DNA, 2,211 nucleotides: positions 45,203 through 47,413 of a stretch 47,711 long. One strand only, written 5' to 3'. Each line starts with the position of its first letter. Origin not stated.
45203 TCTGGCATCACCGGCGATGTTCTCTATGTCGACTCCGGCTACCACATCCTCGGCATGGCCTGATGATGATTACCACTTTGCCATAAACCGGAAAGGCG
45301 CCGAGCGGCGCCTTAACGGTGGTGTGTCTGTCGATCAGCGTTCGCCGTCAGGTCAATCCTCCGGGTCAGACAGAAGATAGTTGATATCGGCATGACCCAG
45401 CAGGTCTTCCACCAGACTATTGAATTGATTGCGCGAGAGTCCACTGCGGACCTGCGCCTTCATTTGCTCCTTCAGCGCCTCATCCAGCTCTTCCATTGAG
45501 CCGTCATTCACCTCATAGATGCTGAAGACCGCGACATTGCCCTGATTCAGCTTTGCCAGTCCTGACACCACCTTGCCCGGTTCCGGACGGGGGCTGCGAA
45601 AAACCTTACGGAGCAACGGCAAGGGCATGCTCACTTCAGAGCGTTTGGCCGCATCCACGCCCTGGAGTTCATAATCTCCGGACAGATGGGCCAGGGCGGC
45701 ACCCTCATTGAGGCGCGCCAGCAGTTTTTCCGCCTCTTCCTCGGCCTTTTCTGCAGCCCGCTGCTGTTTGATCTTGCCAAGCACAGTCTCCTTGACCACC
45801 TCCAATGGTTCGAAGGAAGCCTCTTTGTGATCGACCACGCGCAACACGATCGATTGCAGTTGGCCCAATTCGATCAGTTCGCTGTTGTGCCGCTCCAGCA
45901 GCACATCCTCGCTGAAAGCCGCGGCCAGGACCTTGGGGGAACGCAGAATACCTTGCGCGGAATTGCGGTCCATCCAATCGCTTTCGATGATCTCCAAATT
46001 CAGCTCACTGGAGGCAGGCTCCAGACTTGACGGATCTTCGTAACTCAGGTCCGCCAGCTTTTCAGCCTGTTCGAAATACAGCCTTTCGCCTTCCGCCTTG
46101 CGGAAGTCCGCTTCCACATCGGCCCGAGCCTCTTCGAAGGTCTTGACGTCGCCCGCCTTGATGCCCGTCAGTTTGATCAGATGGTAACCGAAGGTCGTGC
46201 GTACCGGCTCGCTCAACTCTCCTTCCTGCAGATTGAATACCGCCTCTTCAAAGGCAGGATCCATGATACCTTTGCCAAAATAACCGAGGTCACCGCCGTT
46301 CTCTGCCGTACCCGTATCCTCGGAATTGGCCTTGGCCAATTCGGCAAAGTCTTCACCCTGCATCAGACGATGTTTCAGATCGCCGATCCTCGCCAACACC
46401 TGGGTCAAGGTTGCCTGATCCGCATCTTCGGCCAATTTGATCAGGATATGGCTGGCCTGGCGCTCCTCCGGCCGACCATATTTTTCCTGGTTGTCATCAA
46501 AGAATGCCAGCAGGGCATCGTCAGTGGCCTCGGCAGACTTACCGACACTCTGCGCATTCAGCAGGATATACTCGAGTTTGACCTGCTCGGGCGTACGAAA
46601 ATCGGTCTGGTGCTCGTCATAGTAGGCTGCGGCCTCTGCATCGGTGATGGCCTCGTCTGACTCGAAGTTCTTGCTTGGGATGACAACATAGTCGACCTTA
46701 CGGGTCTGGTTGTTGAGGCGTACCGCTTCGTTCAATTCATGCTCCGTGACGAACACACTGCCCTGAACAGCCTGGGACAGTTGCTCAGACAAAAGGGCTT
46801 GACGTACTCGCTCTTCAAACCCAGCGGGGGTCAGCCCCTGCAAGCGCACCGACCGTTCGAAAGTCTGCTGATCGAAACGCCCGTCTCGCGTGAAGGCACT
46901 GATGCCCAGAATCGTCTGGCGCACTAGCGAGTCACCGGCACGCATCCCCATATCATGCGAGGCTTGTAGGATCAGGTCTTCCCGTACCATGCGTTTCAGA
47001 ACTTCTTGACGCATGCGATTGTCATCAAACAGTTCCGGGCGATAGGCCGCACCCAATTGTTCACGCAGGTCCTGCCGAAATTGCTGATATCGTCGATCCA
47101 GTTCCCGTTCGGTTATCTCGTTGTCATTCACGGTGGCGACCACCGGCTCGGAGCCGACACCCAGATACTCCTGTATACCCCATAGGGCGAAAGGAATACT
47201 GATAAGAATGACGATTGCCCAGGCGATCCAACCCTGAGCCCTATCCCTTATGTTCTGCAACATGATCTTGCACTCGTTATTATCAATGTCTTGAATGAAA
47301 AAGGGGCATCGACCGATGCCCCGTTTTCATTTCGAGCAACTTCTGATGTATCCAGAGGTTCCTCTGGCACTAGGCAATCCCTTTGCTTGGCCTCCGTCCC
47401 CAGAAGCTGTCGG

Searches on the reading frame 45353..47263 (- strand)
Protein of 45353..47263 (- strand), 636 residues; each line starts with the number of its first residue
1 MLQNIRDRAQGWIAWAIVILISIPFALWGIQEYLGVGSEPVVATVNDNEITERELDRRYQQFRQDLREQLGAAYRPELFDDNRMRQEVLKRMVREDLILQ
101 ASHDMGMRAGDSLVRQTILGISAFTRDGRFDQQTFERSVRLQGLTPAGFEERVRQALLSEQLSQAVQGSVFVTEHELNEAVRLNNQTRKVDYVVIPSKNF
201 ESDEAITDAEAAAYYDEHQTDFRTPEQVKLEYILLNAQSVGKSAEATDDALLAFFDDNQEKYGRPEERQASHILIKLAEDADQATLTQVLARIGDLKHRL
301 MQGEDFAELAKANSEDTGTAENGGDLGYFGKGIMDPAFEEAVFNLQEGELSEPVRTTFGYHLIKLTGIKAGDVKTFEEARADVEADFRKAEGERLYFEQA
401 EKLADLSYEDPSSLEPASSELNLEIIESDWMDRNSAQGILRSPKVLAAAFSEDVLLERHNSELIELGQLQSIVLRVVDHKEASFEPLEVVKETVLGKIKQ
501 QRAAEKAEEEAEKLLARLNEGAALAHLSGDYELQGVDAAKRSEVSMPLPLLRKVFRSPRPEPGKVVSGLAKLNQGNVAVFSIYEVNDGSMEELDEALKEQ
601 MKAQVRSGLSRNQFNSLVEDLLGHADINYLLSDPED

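Call 44: search_protein_families(library=pfam, proteins=[window:45353-47263:-], max_evalue=0.00001)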
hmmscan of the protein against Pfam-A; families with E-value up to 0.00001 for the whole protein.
window:45353-47263:- (636 aa): 6 families
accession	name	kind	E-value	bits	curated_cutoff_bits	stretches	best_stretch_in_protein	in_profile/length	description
PF13624.11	SurA_N_3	-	1.3e-48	165.3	27.2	1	1-162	1-161/162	SurA-like N-terminal domain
PF13623.11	SurA_N_2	-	8.3e-36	123.5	28.5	1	2-137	1-143/145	SurA-like N-terminal domain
PF13616.12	Rotamase_3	-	2.2e-31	109.2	22.5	1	264-367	12-114/116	PPIC-type PPIASE domain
PF00639.27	Rotamase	-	1.4e-29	103.3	21.7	1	272-366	1-96/97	PPIC-type PPIASE domain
PF13145.12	Rotamase_2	-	8.3e-25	88.4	27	1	247-380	2-120/121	PPIC-type PPIASE domain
PF09312.16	SurA_N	-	1.8e-12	47.9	30.8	1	41-161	4-116/118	SurA N-terminal domain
